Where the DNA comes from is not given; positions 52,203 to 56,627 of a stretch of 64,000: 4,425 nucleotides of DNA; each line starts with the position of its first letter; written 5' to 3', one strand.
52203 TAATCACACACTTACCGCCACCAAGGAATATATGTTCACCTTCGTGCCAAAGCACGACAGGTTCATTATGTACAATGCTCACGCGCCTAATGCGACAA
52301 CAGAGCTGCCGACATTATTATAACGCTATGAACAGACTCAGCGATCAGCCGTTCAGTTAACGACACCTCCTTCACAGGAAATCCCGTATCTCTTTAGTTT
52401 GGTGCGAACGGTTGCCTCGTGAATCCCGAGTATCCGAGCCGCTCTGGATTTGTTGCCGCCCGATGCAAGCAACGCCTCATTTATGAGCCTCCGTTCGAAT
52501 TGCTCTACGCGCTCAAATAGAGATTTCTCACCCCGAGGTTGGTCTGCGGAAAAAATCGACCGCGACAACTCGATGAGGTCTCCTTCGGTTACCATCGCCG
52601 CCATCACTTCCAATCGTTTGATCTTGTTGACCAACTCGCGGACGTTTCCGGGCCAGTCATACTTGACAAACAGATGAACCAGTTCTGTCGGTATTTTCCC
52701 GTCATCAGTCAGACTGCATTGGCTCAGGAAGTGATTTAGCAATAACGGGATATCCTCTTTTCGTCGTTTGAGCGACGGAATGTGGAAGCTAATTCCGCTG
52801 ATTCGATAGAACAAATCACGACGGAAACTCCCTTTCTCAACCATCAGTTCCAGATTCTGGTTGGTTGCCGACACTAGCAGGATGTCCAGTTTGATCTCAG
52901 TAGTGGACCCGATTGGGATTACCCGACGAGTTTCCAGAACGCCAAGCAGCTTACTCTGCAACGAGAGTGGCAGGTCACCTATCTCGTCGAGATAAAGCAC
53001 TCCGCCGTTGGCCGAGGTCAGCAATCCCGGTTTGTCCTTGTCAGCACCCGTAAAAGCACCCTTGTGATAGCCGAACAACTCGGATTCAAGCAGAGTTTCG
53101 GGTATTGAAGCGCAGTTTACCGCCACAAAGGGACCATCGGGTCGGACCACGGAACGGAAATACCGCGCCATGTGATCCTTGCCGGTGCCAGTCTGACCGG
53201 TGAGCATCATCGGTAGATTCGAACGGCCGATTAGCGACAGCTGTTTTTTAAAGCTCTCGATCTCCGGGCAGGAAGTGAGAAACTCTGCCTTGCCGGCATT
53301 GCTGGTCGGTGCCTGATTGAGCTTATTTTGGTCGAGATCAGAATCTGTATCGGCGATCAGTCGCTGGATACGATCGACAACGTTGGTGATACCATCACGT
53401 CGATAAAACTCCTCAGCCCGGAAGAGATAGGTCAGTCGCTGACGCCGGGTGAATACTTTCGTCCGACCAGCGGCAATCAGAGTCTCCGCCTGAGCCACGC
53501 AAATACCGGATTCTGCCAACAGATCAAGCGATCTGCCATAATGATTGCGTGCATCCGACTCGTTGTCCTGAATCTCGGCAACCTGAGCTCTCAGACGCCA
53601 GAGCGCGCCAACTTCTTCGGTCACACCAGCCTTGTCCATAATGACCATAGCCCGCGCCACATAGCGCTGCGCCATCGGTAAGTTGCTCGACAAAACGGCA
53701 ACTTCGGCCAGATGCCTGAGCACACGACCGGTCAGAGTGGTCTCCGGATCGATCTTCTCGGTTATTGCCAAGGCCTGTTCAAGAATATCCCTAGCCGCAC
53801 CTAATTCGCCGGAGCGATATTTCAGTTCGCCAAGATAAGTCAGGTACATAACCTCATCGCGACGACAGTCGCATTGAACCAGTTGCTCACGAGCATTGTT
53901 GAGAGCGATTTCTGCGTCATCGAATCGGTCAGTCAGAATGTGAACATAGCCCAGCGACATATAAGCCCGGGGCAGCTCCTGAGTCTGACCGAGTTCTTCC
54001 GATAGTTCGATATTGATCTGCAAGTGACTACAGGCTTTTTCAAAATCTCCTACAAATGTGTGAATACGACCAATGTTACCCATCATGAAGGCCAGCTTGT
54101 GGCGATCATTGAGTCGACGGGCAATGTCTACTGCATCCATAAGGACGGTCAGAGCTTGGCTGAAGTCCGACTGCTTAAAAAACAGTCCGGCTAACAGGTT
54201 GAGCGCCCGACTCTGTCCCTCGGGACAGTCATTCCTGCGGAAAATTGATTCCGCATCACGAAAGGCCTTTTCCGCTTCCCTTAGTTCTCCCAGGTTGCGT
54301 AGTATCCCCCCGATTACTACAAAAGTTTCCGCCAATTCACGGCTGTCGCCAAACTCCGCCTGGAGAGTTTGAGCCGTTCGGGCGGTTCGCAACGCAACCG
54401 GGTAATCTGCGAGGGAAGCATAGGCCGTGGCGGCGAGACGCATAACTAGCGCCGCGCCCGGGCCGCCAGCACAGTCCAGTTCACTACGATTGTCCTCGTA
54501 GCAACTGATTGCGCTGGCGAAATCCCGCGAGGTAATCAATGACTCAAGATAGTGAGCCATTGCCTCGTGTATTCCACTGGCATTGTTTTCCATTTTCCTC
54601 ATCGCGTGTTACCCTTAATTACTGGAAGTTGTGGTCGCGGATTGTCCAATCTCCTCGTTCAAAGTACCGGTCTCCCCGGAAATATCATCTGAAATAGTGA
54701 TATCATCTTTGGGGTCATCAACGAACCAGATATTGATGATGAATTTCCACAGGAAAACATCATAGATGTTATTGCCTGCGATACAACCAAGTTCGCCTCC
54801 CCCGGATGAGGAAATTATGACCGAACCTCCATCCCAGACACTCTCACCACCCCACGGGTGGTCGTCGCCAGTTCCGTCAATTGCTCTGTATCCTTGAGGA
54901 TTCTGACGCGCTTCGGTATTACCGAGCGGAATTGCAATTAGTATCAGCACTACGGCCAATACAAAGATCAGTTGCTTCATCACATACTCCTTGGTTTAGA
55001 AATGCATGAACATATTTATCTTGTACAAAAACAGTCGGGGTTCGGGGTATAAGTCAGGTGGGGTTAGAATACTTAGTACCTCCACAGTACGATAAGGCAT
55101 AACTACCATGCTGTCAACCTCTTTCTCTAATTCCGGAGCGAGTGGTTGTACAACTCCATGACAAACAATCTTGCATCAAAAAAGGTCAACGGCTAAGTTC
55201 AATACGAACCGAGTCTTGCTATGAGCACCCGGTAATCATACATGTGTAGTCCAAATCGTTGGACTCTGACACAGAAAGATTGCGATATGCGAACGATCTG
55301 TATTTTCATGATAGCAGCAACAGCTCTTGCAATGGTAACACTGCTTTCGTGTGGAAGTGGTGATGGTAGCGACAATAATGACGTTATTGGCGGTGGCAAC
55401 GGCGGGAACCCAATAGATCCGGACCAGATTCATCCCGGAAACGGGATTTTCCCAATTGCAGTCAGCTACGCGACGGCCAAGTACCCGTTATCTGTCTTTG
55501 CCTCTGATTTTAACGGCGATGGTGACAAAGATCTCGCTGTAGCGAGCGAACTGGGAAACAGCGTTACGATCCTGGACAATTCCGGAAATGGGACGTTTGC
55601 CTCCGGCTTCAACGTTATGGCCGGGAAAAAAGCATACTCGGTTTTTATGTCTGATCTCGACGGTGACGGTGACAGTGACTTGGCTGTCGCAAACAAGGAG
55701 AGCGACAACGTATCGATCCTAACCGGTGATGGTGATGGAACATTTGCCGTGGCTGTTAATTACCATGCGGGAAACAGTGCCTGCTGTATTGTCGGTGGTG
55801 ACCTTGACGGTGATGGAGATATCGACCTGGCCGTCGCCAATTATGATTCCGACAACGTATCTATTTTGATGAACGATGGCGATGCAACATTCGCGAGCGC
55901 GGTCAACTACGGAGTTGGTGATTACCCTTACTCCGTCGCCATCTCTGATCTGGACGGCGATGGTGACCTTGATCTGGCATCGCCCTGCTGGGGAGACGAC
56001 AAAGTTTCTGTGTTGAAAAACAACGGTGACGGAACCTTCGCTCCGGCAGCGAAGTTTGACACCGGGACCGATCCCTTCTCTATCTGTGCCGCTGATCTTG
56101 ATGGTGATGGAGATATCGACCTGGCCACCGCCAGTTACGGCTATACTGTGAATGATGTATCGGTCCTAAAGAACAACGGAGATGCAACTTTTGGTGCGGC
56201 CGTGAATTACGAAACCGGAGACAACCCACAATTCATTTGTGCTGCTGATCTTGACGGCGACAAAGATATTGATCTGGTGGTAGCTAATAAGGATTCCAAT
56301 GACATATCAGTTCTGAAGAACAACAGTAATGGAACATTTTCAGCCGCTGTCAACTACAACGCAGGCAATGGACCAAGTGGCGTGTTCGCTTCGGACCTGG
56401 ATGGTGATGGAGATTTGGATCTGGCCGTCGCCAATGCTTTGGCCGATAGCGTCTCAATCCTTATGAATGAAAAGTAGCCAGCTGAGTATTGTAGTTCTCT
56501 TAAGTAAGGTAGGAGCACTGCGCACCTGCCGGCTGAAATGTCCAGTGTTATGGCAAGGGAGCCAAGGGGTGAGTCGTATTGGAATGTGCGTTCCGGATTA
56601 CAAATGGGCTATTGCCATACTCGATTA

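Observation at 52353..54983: Secreted pro-peptide plus TPR-sigma54 activator: candidate RRNPP-like peptide signalling in a diderm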

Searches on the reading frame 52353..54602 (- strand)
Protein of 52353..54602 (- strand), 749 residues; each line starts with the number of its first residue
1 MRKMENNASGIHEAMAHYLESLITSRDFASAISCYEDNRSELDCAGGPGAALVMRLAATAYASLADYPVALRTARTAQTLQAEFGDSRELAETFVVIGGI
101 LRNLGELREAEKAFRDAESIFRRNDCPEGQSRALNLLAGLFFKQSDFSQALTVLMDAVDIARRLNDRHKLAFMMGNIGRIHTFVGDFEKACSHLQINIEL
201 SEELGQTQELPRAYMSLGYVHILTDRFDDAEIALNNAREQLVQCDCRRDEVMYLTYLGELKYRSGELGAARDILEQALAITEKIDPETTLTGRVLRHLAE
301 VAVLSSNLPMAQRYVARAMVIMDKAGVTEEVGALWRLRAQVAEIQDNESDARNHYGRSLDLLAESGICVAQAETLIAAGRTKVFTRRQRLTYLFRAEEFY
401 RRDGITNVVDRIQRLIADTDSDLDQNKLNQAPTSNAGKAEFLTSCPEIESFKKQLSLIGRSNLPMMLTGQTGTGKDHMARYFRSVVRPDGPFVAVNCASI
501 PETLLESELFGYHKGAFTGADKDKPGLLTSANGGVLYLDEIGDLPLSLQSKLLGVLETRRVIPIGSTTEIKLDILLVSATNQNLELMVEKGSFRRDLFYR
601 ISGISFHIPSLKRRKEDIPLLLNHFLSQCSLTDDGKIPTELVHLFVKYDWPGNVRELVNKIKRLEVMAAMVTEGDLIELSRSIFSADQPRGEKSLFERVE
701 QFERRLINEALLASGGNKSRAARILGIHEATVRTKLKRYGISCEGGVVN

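Call 3: search_protein_families(library=pfam, proteins=[window:52353-54602:-], max_evalue=0.01)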
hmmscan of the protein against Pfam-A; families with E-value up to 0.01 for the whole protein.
window:52353-54602:- (749 aa): 23 families
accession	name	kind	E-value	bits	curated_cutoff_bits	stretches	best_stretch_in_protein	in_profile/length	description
PF00158.32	Sigma54_activat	-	3.3e-57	193.3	20.2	1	444-605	4-166/168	Sigma-54 interaction domain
PF13424.12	TPR_12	-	6.4e-34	116.4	30.1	6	131-194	3-68/77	Tetratricopeptide repeat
PF14532.12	Sigma54_activ_2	-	1.8e-19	70.8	25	1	445-611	4-138/138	Sigma-54 interaction domain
PF17874.7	TPR_MalT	-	1.6e-17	64.2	45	1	60-362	10-310/336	MalT-like TPR region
PF25601.1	AAA_lid_14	-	4.4e-15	55.7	27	1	613-669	2-61/87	AAA+ ATPase lid domain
PF02954.25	HTH_8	-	2e-13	50.3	22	1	699-739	2-42/42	Bacterial regulatory protein, Fis family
PF07719.23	TPR_2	-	5.5e-12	45.3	27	0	253-282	3-32/34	Tetratricopeptide repeat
PF13374.12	TPR_10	-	1.4e-10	41.3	27.5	0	253-283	4-34/42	Tetratricopeptide repeat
PF13181.12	TPR_8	-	1.4e-10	40.9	25.7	0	91-120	1-30/34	Tetratricopeptide repeat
PF07728.20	AAA_5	-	9.9e-08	32.5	22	1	465-573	2-107/139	AAA domain (dynein-related subfamily)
PF00515.34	TPR_1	-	2.3e-07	30.8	27.8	0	93-117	3-27/34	Tetratricopeptide repeat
PF13428.12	TPR_14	-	1.1e-06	29.1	23.5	0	255-280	5-30/44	Tetratricopeptide repeat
PF24885.1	TPR_NPHP3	-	1.9e-06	27.9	100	0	77-162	85-172/239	Nephrocystin-3 TPR domain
PF18024.7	HTH_50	-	1.9e-05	24.7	27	1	692-742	1-50/50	Helix-turn-helix domain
PF13176.12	TPR_7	-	3.7e-05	23.9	27.9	0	175-203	3-31/36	Tetratricopeptide repeat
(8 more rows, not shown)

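Call 13: search_protein_families(library=ncbifam, proteins=[window:52353-54602:-], max_evalue=1)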
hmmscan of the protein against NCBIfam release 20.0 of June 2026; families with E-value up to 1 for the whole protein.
window:52353-54602:- (749 aa): 44 families (the best 25 are shown)
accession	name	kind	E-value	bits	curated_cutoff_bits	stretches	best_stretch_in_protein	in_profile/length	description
NF041552.1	TF_PrdR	equivalog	7.1e-85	285.5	795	1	443-740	271-577/577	sigma-54 dependent transcriptional regulator PrdR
NF008469.0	PRK11361.1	equivalog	1.3e-79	268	714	1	424-742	128-457/461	acetoacetate metabolism transcriptional regulator AtoC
NF038308.1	RNA_repair_RtcR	equivalog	3.8e-78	263.6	650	1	408-739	149-516/530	RNA repair transcriptional activator RtcR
TIGR02915.1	PEP_resp_reg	equivalog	6.4e-78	262.6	502.6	1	408-741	112-444/445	PEP-CTERM-box response regulator transcription factor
TIGR01818.1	ntrC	equivalog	6.5e-77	259.3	558.6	2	408-670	106-369/463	nitrogen regulation protein NR(I)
NF003451.0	PRK05022.1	equivalog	4.8e-75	253.2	476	1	412-741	165-510/512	nitric oxide reductase transcriptional regulator NorR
TIGR01817.1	nifA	equivalog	2.1e-70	238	528.85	1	427-687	183-443/534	nif-specific transcriptional activator NifA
TIGR02329.1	propionate_PrpR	equivalog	5.8e-69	233.1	499.2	1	434-737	207-525/526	propionate catabolism operon regulatory protein PrpR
NF011953.0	PRK15424.1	equivalog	1.4e-68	231.8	703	1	426-738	206-533/538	propionate catabolism operon regulatory protein PrpR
NF011695.0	PRK15115.1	equivalog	8.5e-68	229.1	763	1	415-738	114-435/445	two-component system response regulator GlrR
NF007689.0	PRK10365.1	equivalog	6.5e-65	219.6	760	1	429-738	129-441/441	sigma-54-dependent response regulator transcription factor ZraR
NF049963.1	RespRegFlgRCampy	domain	5.8e-63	213.2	750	1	406-740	106-428/429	fla regulon two-component system response regulator FlgR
NF050807.1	TransRegFlbDCaul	equivalog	7.2e-63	213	750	1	441-740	120-439/454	sigma-54-dependent transcriptional regulator FlbD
NF008176.1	PRK10923.1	equivalog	3.7e-61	207.1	620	2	408-670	111-373/469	nitrogen regulation protein NR(I)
TIGR02974.1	phageshock_pspF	equivalog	1.4e-58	198.7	443.55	2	449-664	9-229/336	phage shock protein operon transcriptional activator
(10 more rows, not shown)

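Call 20: find_related_loci(query=window:52353-54602:-, collection=genome_contigs, flank=3000)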
Query window:52353-54602:- (749 aa) in genome_contigs; peptide patterns used: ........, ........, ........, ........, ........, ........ (x = any residue, [..] = any of these).
136 stretches matched a pattern; 114 encode a relative of the query (tblastn E <= 1e-3); the best 80 are kept; 80 distinct loci.
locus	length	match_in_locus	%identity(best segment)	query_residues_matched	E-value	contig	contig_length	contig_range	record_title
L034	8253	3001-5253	74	1-749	0e+0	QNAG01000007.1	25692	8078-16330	MAG: Candidatus Zixiibacteriota bacterium isolate B120_G9 B120_Guay9_scaffold_00813, whole genome shotgun sequence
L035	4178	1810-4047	71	6-749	0e+0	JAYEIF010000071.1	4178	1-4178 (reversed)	MAG: Candidatus Zixiibacteriota bacterium isolate MAG198 MAG198_71, whole genome shotgun sequence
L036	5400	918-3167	59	1-749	0e+0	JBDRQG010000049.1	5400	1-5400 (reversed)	MAG: bacterium isolate MEGAHIT-group-2.34 k141_545683, whole genome shotgun sequence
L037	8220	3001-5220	59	6-744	0e+0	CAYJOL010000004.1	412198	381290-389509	MAG TPA_asm: uncultured Ignavibacteriales bacterium isolate ERP124720_co1_93 genome assembly, contig: NODE_24_length_412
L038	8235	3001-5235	58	3-744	0e+0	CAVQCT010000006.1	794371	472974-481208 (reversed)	MAG: uncultured candidate division Zixibacteria bacterium isolate MFD02416.bin.1.319 genome assembly, contig: contig_708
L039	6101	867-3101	57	1-742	0e+0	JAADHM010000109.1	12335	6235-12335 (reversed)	MAG: FCB group bacterium isolate M_MetaBat.192 contig-127_13833, whole genome shotgun sequence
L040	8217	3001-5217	53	13-749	0e+0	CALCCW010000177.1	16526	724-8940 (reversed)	MAG TPA_asm: uncultured candidate division Zixibacteria bacterium isolate DRR093004_bin.15_CONCOCT_v1.1_MAG genome assem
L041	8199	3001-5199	55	14-744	0e+0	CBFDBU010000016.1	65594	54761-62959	MAG TPA_asm: uncultured bacterium isolate SRR26215678_binner123_Refined_106 genome assembly, contig: ERZ25073496.213, wh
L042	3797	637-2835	55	14-744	0e+0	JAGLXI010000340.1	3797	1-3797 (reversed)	MAG: Candidatus Zixiibacteriota bacterium isolate RS_12_5 ZL285.bin.5.fa_340, whole genome shotgun sequence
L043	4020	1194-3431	55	16-749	0e+0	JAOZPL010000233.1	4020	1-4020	MAG: Candidatus Zixiibacteriota bacterium isolate GMC4.metabat2.214 GMC4_48171_length_4020_cov_4.821185, whole genome sh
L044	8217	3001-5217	53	13-749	0e+0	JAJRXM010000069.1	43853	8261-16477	MAG: Candidatus Zixiibacteriota bacterium isolate Dive96_bin3.155 k141_2166725, whole genome shotgun sequence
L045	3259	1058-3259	51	4-730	0e+0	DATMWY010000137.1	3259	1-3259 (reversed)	MAG TPA_asm: Candidatus Deferrimicrobium sp. isolate SMAG_U13106 k141_57627, whole genome shotgun sequence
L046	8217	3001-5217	54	13-749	0e+0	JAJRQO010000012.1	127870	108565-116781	MAG: Candidatus Zixiibacteriota bacterium isolate Dive100_bin10.64 k141_346385, whole genome shotgun sequence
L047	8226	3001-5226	44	1-741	0e+0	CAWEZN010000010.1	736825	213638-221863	MAG: uncultured candidate division Zixibacteria bacterium isolate MFD05942.bin.2.353 genome assembly, contig: contig_440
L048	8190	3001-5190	43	18-742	0e+0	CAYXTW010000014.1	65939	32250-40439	MAG TPA_asm: uncultured Ignavibacteriaceae bacterium isolate binchicken_co89_533 genome assembly, contig: NODE_474_lengt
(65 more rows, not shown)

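Call 43: find_homologous_proteins(query=window:52353-54602:-, region=1-430, max_evalue=1e-10)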
Query window:52353-54602:-, residues 1-430 (430 aa): 303 proteins with E <= 1e-10 among 8000 candidates; the best 120 are listed.
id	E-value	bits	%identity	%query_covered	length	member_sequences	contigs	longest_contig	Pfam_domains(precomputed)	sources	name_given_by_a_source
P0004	1.3e-276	935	100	100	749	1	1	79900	PF24885.2,PF13428.13,PF14532.13,PF07728.21,PF13374.13,PF00158.33,PF17874.8,PF25601.2,PF02954.26,PF00515.35,PF18024.8,PF13424.13,PF28559.1,PF13181.13,PF07719.24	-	-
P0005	4.3e-232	788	85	100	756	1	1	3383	PF25058.2,PF13176.13,PF14532.13,PF07728.21,PF13374.13,PF07721.21,PF00158.33,PF17874.8,PF25601.2,PF02954.26,PF00515.35,PF18024.8,PF13424.13,PF28559.1,PF13181.13,PF07719.24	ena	-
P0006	2.7e-213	726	80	98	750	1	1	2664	PF25058.2,PF24885.2,PF14532.13,PF07728.21,PF13374.13,PF00158.33,PF17874.8,PF25601.2,PF02954.26,PF00515.35,PF18024.8,PF13424.13,PF28559.1,PF13181.13,PF07719.24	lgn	-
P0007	5.1e-187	640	72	99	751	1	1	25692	PF25058.2,PF24885.2,PF13428.13,PF14532.13,PF07728.21,PF13374.13,PF00158.33,PF17874.8,PF25601.2,PF02954.26,PF00515.35,PF18024.8,PF13424.13,PF14938.13,PF13181.13,PF07719.24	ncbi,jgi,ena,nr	ncbi:MAG: hypothetical protein DRP47_00830 [Candidatus Zixiibacteriota bacterium]|nr:MAG: hypothetic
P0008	7.8e-176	603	67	98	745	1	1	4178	PF24885.2,PF14532.13,PF07728.21,PF13374.13,PF00158.33,PF17874.8,PF25601.2,PF02954.26,PF00515.35,PF13424.13,PF13181.13,PF07719.24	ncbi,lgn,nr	ncbi:MAG: sigma 54-interacting transcriptional regulator [candidate division Zixibacteria bacterium]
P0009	2.4e-146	506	60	98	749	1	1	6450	PF25058.2,PF14532.13,PF07728.21,PF13374.13,PF00158.33,PF17874.8,PF25601.2,PF02954.26,PF00515.35,PF13424.13,PF28559.1,PF13432.13,PF13181.13,PF07719.24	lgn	-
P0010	2.5e-146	506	60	98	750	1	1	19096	PF13176.13,PF14532.13,PF07728.21,PF00158.33,PF17874.8,PF25601.2,PF02954.26,PF13424.13,PF14938.13,PF13432.13,PF13181.13,PF07719.24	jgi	-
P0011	5.7e-144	498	57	97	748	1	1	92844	PF13176.13,PF24885.2,PF14532.13,PF07728.21,PF13374.13,PF00158.33,PF17874.8,PF25601.2,PF02954.26,PF00515.35,PF13424.13,PF13181.13,PF07719.24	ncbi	-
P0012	4.4e-143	495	59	98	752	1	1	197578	PF24885.2,PF13428.13,PF14532.13,PF07728.21,PF13374.13,PF00158.33,PF17874.8,PF25601.2,PF02954.26,PF00515.35,PF13424.13,PF13432.13,PF13181.13,PF07719.24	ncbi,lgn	-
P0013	2.3e-142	493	56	97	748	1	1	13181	PF13176.13,PF24885.2,PF13428.13,PF14532.13,PF13374.13,PF00158.33,PF17874.8,PF25601.2,PF02954.26,PF00515.35,PF13424.13,PF28559.1,PF13181.13,PF07719.24,PF13556.13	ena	-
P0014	5.4e-142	492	56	97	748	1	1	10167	PF13176.13,PF24885.2,PF13428.13,PF14532.13,PF13374.13,PF00158.33,PF17874.8,PF25601.2,PF02954.26,PF00515.35,PF13424.13,PF28559.1,PF13181.13,PF07719.24,PF13556.13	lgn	-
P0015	1.6e-141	490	56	97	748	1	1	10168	PF13176.13,PF24885.2,PF13428.13,PF14532.13,PF13374.13,PF00158.33,PF17874.8,PF25601.2,PF02954.26,PF00515.35,PF13424.13,PF13181.13,PF07719.24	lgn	-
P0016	5.2e-141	488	57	98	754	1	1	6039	PF10602.16,PF25058.2,PF13176.13,PF24885.2,PF13428.13,PF14532.13,PF07728.21,PF13374.13,PF00158.33,PF17874.8,PF25601.2,PF02954.26,PF00515.35,PF13424.13,PF28559.1,PF13432.13,PF13181.13,PF07719.24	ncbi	-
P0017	5.0e-140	485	57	97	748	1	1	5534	PF13176.13,PF24885.2,PF14532.13,PF07728.21,PF00158.33,PF17874.8,PF25601.2,PF02954.26,PF18024.8,PF13424.13,PF13432.13,PF13181.13,PF07719.24,PF13556.13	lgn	-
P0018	8.4e-139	481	55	97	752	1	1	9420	PF25058.2,PF24885.2,PF13428.13,PF14532.13,PF07728.21,PF13374.13,PF00158.33,PF17874.8,PF25601.2,PF02954.26,PF00515.35,PF13424.13,PF13181.13,PF07719.24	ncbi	-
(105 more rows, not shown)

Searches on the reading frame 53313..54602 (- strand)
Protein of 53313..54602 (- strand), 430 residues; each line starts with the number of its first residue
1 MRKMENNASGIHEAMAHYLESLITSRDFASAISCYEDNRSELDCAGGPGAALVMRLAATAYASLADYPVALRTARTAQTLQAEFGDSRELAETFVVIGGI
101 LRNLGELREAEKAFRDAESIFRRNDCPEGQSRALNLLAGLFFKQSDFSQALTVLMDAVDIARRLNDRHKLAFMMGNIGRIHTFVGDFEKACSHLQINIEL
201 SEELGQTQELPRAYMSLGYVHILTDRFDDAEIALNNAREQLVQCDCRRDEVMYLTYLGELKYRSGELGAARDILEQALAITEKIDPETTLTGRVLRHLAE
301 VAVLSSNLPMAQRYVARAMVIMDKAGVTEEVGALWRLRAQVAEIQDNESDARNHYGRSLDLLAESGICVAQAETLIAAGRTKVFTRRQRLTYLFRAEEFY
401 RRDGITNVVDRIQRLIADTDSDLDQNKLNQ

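Call 33: search_solved_structures(query=window:53313-54602:-, max_evalue=1)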
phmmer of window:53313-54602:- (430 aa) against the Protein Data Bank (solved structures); distinct sequences matched with E-value up to 1: 33.
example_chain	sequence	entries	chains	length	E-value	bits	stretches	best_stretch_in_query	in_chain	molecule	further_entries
5a7d_B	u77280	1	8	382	9.1e-16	61.2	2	128-230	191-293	PINS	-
4a1s_A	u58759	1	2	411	1e-14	57.8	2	128-230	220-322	PARTNER OF INSCUTEABLE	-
5a6c_A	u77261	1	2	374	4.2e-13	52.4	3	134-221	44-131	G-PROTEIN-SIGNALING MODULATOR 2, AFADIN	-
6hc2_A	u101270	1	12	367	4.7e-13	52.3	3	133-221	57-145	G-protein-signaling modulator 2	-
3sf4_A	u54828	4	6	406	6.5e-13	51.8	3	133-221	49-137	G-protein-signaling modulator 2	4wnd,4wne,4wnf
4wng_A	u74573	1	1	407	6.5e-13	51.8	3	133-221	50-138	G-protein-signaling modulator 2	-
3ro2_A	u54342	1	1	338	1.1e-12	51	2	133-221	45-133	G-protein-signaling modulator 2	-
4g2v_A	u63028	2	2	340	1.2e-12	51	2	133-221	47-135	G-protein-signaling modulator 2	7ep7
4jhr_A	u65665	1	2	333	1.1e-09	41.2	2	152-230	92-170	G-protein-signaling modulator 2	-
7t7t_A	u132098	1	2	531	6.3e-09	38.7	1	99-240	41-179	Protein TONSOKU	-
7obi_A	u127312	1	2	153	4.3e-07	32.7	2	129-201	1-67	CTPR-rv4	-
9d2f_L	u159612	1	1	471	3.6e-06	29.6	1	128-282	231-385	Tetratricopeptide repeat protein 29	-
3ro3_A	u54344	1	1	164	1.3e-05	27.8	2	160-229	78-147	G-protein-signaling modulator 2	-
3gw4_A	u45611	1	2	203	2.5e-05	26.8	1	213-365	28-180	Uncharacterized protein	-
4i1a_A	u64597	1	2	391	2.8e-05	26.7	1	71-237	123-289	Response regulator aspartate phosphatase I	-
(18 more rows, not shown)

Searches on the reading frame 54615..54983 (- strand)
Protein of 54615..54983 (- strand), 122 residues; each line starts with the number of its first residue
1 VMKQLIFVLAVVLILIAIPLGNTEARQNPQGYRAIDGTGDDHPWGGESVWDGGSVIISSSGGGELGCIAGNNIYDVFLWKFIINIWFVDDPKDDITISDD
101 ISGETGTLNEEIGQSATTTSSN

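Call 3: search_protein_families(library=pfam, proteins=[window:54615-54983:-], max_evalue=0.01)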
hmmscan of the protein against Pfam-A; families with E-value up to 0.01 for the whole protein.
window:54615-54983:- (122 aa): 0 families

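Call 6: find_homologous_proteins(query=window:54615-54983:-, max_evalue=0.01)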
Query window:54615-54983:- (122 aa): 3 proteins with E <= 0.01 among 10 candidates.
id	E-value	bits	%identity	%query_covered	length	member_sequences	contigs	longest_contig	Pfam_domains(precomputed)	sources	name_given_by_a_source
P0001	1.5e-74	266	100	99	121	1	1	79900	-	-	-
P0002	1.7e-36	143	58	99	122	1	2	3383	-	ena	-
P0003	1.8e-30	123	55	99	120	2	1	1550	-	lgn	-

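Call 10: find_encoding_contigs(protein=P0002, flank=10000)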
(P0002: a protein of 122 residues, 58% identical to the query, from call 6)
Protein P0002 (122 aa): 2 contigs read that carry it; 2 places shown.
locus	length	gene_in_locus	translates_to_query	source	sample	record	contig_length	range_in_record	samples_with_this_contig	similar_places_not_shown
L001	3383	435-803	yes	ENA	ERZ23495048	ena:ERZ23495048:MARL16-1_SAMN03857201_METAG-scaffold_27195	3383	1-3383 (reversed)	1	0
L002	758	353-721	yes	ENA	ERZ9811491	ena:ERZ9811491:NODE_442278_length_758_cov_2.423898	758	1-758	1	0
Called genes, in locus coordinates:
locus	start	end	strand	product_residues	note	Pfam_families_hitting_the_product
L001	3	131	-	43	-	?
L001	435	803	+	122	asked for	-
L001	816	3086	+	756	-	PF17874:TPR_MalT, PF13424:TPR_12 (weak), PF28559:TPR_SusR (weak), PF13424:TPR_12, PF00158:Sigma54_activat, PF14532:Sigma54_activ_2, PF25601:AAA_lid_14, PF02954:HTH_8, +9 more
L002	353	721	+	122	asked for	-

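Call 11: find_encoding_contigs(protein=P0003, flank=10000)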
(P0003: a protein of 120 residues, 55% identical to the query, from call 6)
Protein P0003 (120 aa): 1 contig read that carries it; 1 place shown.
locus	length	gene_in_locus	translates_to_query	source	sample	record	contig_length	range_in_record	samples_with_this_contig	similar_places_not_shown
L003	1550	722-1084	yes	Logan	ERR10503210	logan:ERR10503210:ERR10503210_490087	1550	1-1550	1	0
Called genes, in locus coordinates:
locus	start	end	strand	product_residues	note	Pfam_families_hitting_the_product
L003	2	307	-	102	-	?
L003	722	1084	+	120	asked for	-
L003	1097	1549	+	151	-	?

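Call 13: search_protein_families(library=ncbifam, proteins=[window:54615-54983:-], max_evalue=1)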
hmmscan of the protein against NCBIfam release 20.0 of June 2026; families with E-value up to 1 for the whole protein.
window:54615-54983:- (122 aa): 0 families

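Call 94: search_protein_representatives(alignment_id=A5)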
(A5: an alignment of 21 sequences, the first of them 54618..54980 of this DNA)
Query: 21 sequences, 125 profile positions. Proteins with E-value up to 0.001 (for the whole library): 302; up to 1e-10: 142; up to 1e-30: 3. The best 150 are listed.
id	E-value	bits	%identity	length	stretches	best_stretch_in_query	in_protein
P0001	6.2e-33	129.7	-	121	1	1-123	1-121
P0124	1.6e-32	128.3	-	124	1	1-124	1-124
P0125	7.5e-31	123.0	-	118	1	1-123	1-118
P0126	8.5e-28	113.1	-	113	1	1-106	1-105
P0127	4.2e-26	107.7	-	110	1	1-99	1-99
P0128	1.6e-24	102.5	-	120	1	1-124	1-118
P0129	3.8e-24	101.3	-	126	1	1-123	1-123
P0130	4.9e-24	101.0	-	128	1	1-122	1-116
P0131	6.3e-24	100.6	-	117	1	1-120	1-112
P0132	8.5e-24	100.2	-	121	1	1-124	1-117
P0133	3.3e-23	98.3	-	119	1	1-122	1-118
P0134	6.1e-23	97.4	-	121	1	1-125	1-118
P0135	6.5e-23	97.3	-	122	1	1-123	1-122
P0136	1.7e-22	96.0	-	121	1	1-123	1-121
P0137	3.1e-21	91.9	-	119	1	1-122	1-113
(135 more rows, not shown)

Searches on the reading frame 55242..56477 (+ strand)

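Call 3: search_protein_families(library=pfam, proteins=[window:55242-56477:+], max_evalue=0.01)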
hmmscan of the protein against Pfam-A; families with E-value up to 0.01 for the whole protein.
window:55242-56477:+ (411 aa): 2 families
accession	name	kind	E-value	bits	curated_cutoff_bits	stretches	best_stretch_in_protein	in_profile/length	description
PF13517.12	FG-GAP_3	-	4.2e-54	181.4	26.9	7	336-396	1-61/61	FG-GAP-like repeat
PF01839.29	FG-GAP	-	6.1e-23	80.7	22.1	5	132-167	3-33/37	FG-GAP repeat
